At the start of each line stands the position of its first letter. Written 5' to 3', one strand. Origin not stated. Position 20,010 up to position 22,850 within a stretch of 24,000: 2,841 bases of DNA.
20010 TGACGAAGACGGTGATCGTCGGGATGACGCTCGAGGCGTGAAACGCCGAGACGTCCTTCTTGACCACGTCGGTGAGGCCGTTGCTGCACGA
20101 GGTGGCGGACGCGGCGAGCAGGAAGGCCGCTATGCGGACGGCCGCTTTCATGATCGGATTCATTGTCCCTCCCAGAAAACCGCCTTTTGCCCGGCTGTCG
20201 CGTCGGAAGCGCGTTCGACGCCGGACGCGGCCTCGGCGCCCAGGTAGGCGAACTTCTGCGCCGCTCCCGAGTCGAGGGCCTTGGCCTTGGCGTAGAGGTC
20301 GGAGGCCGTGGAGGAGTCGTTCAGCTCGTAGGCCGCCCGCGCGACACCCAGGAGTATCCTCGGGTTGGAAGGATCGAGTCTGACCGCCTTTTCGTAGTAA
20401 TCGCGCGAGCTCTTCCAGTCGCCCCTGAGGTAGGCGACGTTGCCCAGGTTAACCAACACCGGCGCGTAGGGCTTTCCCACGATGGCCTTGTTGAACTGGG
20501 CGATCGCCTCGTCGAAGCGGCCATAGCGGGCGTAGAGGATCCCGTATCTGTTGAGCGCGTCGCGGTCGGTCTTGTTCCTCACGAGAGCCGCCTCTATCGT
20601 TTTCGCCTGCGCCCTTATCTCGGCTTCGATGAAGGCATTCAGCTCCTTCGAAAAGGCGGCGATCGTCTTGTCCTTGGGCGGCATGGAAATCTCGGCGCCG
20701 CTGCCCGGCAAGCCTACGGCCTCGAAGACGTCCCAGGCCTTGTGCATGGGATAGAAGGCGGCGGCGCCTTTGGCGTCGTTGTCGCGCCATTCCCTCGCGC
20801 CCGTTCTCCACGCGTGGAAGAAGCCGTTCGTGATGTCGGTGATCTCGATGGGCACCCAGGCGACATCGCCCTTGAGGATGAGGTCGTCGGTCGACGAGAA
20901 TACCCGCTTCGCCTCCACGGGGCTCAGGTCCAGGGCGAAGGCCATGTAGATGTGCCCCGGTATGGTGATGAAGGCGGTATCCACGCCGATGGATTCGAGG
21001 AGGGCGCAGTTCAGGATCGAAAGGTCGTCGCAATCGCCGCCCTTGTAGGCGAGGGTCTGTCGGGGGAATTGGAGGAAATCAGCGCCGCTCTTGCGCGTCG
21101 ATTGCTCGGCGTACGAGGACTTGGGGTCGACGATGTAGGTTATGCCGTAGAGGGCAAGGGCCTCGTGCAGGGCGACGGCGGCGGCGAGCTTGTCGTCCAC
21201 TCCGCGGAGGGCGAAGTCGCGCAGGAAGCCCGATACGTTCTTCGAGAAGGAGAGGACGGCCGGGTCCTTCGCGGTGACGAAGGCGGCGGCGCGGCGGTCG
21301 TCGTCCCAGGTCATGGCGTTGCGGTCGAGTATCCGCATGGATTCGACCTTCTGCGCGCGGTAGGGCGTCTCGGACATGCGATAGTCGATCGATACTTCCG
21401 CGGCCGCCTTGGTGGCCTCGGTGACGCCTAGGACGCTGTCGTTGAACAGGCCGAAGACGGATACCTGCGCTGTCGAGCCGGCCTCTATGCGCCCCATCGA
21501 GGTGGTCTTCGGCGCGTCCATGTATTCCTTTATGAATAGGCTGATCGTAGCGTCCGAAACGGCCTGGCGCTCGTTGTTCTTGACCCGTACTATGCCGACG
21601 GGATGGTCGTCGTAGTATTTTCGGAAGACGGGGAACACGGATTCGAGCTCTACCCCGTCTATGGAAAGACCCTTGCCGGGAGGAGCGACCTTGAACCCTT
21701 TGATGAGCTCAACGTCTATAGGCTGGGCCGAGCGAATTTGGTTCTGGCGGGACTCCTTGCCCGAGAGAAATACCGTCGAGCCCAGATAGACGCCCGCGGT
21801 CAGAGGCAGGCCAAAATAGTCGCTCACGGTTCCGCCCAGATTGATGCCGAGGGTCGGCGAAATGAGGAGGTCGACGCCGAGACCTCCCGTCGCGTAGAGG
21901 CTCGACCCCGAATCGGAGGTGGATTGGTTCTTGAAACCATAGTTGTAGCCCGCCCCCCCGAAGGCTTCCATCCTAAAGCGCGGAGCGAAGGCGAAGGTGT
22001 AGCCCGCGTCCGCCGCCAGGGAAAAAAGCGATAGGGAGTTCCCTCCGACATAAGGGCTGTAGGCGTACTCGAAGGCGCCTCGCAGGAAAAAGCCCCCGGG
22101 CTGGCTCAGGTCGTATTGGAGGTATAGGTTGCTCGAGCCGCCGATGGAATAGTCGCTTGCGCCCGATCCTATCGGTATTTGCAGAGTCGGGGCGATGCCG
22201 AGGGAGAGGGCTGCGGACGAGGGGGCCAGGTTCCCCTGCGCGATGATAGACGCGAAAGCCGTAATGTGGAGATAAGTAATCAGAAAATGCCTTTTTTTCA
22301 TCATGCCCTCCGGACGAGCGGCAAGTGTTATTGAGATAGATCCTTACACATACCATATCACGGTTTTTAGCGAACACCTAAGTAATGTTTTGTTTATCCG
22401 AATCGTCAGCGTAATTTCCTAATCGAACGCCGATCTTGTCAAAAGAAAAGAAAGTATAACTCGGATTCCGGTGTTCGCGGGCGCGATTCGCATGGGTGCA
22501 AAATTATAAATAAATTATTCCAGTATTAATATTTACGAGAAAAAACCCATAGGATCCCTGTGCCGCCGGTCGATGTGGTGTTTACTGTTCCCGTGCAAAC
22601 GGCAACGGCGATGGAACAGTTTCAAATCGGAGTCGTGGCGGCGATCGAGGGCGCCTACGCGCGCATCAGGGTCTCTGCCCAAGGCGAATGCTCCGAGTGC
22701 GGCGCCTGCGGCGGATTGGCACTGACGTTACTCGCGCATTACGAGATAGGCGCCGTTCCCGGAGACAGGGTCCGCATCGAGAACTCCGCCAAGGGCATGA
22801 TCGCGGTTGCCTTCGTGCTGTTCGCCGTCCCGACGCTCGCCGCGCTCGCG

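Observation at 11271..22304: Nine-gene translationally coupled envelope operon that fits no system I can name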

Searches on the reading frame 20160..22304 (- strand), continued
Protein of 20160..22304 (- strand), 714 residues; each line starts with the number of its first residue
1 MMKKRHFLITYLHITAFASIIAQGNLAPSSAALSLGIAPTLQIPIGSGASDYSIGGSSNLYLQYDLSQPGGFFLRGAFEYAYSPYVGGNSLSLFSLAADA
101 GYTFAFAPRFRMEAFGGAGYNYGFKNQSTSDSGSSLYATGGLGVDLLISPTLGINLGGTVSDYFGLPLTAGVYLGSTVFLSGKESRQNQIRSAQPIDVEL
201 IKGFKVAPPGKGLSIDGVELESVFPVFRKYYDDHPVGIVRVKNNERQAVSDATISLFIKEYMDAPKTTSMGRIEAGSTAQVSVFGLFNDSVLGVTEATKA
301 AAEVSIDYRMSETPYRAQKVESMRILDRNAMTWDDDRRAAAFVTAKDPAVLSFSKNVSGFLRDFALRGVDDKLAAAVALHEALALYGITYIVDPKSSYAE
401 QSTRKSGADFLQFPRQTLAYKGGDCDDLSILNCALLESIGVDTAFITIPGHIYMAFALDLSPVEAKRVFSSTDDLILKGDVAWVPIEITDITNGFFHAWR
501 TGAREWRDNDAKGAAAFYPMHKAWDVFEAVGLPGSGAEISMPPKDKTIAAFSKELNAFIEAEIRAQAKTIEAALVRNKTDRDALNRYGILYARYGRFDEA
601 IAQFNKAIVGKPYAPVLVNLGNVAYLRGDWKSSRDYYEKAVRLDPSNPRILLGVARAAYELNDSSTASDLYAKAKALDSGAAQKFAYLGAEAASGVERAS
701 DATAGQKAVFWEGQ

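Call 37: find_related_loci(query=A2, collection=genome_contigs, flank=10000)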
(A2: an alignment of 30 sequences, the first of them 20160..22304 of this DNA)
Query A2 (714 aa) in genome_contigs; peptide patterns used: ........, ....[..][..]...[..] (x = any residue, [..] = any of these).
599 stretches matched a pattern (row limit reached: there are more); 565 encode a relative of the query (tblastn E <= 1e-3); the best 80 are kept; 80 distinct loci.
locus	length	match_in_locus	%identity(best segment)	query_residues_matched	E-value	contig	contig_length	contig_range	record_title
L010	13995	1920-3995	51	4-712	0e+0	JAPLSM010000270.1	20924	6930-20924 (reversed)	MAG: Spirochaetes bacterium isolate LacPavin_0920_SED5_MAG_67_21 LacPavin_0920_SED5_scaffold_402380, whole genome shotgu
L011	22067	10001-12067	45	29-711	0e+0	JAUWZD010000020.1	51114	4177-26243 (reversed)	MAG: Spirochaetales bacterium isolate CSMAG_2727 CSMAG_2727_k141_1095325_length_51114_cov_13.9954, whole genome shotgun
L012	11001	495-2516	40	33-712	0e+0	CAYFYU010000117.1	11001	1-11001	MAG TPA_asm: uncultured Spirochaetota bacterium isolate ERP108616_co2_14 genome assembly, contig: NODE_10933_length_1100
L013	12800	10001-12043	44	32-712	0e+0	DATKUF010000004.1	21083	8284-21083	MAG TPA_asm: Spirochaetia bacterium isolate SMAG_U14100 k141_324202, whole genome shotgun sequence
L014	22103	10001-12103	40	1-712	1e-175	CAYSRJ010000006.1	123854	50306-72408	MAG TPA_asm: uncultured Spirochaetota bacterium isolate binchicken_co94_333 genome assembly, contig: NODE_89_length_1238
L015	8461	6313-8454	39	2-714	1e-173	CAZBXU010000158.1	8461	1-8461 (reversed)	MAG TPA_asm: uncultured Spirochaetaceae bacterium isolate SRP214966_co5_300 genome assembly, contig: NODE_8676_length_84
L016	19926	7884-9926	42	33-714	2e-173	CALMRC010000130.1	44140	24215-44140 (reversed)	MAG TPA_asm: uncultured Spirochaetes bacterium isolate SRR6284162_bin.1_CONCOCT_v1.1_MAG genome assembly, contig: ERZ795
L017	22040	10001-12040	41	29-711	3e-173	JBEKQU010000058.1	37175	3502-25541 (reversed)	MAG: Spirochaetia bacterium isolate SPRUCE 495 SPRUCE_495_58, whole genome shotgun sequence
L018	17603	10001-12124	40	2-714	6e-173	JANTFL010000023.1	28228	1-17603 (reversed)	MAG: Sediminispirochaeta sp. isolate bin10011 c_000000001182, whole genome shotgun sequence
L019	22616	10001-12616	42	25-714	2e-172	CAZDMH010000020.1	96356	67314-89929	MAG TPA_asm: uncultured Spirochaetales bacterium isolate binchicken_co151_533 genome assembly, contig: NODE_205_length_9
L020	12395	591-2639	40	29-711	2e-171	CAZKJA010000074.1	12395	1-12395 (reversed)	MAG TPA_asm: uncultured Treponemataceae bacterium isolate SRP062349_co3_32 genome assembly, contig: NODE_2466_length_123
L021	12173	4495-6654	40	8-714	3e-171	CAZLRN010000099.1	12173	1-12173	MAG TPA_asm: uncultured Spirochaetales bacterium isolate SRP323688_co1_64 genome assembly, contig: NODE_8022_length_1217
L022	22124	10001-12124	40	2-711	1e-169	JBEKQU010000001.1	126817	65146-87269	MAG: Spirochaetia bacterium isolate SPRUCE 495 SPRUCE_495_1, whole genome shotgun sequence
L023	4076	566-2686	40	2-714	4e-176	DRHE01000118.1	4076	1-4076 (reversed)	MAG TPA_asm: Spirochaetales bacterium isolate HyVt-362 HyVt-362_k145_291312, whole genome shotgun sequence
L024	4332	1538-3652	40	15-712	3e-174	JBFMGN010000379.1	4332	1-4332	MAG: Spirochaetota bacterium isolate MAG298 MAG298_379, whole genome shotgun sequence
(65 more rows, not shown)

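Call 88: search_protein_families(library=pfam, proteins=[L010:7091-9349:+, L007:14330-18916:+], max_evalue=0.001)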
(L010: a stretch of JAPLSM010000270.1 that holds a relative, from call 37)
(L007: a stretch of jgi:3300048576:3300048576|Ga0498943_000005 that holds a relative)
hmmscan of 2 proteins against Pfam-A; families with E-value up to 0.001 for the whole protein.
L010:7091-9349:+ (752 aa): 0 families

L007:14330-18916:+ (1528 aa): 1 family
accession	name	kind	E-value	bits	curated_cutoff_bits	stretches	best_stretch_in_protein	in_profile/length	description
PF13620.12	CarboxypepD_reg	-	0.00023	21.9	32.3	0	1435-1484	2-53/82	Carboxypeptidase regulatory-like domain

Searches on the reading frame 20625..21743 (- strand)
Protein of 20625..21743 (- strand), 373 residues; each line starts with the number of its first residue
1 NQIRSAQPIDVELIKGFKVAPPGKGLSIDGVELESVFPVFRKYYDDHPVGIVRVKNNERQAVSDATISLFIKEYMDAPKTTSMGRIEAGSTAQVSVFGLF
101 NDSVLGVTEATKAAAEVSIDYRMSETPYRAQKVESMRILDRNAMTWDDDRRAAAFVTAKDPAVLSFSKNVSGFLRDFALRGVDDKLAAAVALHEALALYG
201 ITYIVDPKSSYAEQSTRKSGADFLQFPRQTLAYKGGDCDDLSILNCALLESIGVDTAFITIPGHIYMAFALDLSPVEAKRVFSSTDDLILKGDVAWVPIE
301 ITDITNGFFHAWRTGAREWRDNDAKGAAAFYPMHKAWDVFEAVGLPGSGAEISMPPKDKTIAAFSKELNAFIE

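Call 89: predict_structure(alignment_id=A9)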
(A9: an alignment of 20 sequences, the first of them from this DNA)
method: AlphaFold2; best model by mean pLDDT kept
length: 373 residues; sequences in the alignment: 20
mean_pLDDT: 78.5   pTM: 0.66
mean pLDDT of the five models: 78.5, 78.1, 76.4, 75.9, 73.4
residues with pLDDT >= 90: 145; 70-90: 137; 50-70: 33; < 50: 58
segments of 3 or more residues with pLDDT < 50: 1-14, 144-154, 205-232, 344-348
pLDDT, mean of each block of 10 residues (from residue 1): 37 65 91 83 84 95 92 93 92 93 81 93 88 89 48 56 84 80 89 88 52 40 40 56 85 89 83 93 91 93 84 94 88 73 50 81 90 77
secondary structure, 60 per line:
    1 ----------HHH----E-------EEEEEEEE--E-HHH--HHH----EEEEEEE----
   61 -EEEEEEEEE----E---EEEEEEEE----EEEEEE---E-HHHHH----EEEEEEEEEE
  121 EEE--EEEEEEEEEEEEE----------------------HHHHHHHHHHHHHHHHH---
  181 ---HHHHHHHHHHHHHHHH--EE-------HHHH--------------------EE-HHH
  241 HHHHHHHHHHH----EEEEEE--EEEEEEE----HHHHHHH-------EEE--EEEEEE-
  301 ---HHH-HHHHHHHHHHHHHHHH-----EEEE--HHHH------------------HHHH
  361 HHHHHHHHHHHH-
elements in order: E26-33 E50-56 E62-70 E79-86 E91-96 H102-106 E111-123 E126-138 H161-177 H184-199 H211-214 H238-251 E256-261 E264-270 H275-281 E289-291 E294-299 H308-323 E329-332 H335-338 H357-372

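Call 92: fold_search(model_id=the predicted structure, library=pdb)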
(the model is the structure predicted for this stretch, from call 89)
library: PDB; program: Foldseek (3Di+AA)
matches with E <= 10: 1299; with E <= 0.001: 1
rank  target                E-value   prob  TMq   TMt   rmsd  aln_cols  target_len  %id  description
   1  1yyc_MODEL_1_A        9.0e-04  1.00  0.23  0.44   4.0       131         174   14  Solution Structure of a putative late embryogenesis abundant (LEA) protein At2g46140.1 (released 2005-04-05)
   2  8u01                  1.7e-03  1.00  0.21  0.09  15.5       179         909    9  Crystal Structure of the Glycoside Hydrolase Family 2 TIM Barrel-domain Containing Protein from Phocaeicola plebeius (released 2023-09-27)
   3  9fyn                  2.1e-03  0.99  0.17  0.09   6.4       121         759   10  Lacto-N-biosidase from Trueperella pyogenes (released 2024-10-09)
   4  7n9k                  2.9e-03  0.99  0.20  0.25  11.9       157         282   12  KirBac3.1 L124M mutant (released 2021-12-29)
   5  2wlo_B                3.3e-03  0.95  0.17  0.22  13.0       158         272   13  POTASSIUM CHANNEL FROM MAGNETOSPIRILLUM MAGNETOTACTICUM (released 2010-06-23)
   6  2wlj_A                3.9e-03  0.98  0.16  0.20   8.4       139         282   11  Potassium channel from Magnetospirillum magnetotacticum (released 2010-06-09)
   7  6o9u                  4.6e-03  0.99  0.20  0.24   8.1       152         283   12  KirBac3.1 at a resolution of 2 Angstroms (released 2020-05-27)
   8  8xrt_D                5.2e-03  1.00  0.19  0.11   6.8       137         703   12  The crystal structure of a GH3 enzyme CcBgl3B (released 2024-04-10)
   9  1xl4_A                5.2e-03  0.90  0.16  0.20   8.3       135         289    8  Intermediate gating structure 1 of the inwardly rectifying K+ channel KirBac3.1 (released 2004-12-07)
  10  7tvz_E                5.8e-03  1.00  0.22  0.13   3.5       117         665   11  Cryo-EM structure of human band 3-protein 4.2 complex in diagonal conformation (released 2022-06-08)
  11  9bc2_A                5.8e-03  1.00  0.19  0.11   5.0       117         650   10  Transglutaminase 2 - Open State (released 2024-07-03)
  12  2wlh                  5.8e-03  0.98  0.19  0.23  12.7       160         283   12  POTASSIUM CHANNEL FROM MAGNETOSPIRILLUM MAGNETOTACTICUM (released 2010-06-09)
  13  2x6c                  6.1e-03  0.98  0.18  0.23   7.0       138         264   12  Potassium Channel from Magnetospirillum Magnetotacticum (released 2010-06-23)
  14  2x6a                  6.5e-03  0.98  0.19  0.24   6.6       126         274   11  Potassium Channel from Magnetospirillum Magnetotacticum (released 2010-06-23)
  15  2wln_A                6.5e-03  0.87  0.16  0.20  13.7       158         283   12  POTASSIUM CHANNEL FROM MAGNETOSPIRILLUM MAGNETOTACTICUM (released 2010-06-09)
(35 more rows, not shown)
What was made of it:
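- On Transglutaminase-like superfamily: Foldseek hits TG2, TG3 and protein 4.2 with probability 1.0 but E about 6e-3 and ~115 aligned residues (call 92).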

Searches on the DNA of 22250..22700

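Call 109: search_rna_families(source=window, start=22250, end=22700, threshold=evalue, max_evalue=1)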
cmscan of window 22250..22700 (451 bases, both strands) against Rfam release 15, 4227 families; matches with E-value up to 1: 0.
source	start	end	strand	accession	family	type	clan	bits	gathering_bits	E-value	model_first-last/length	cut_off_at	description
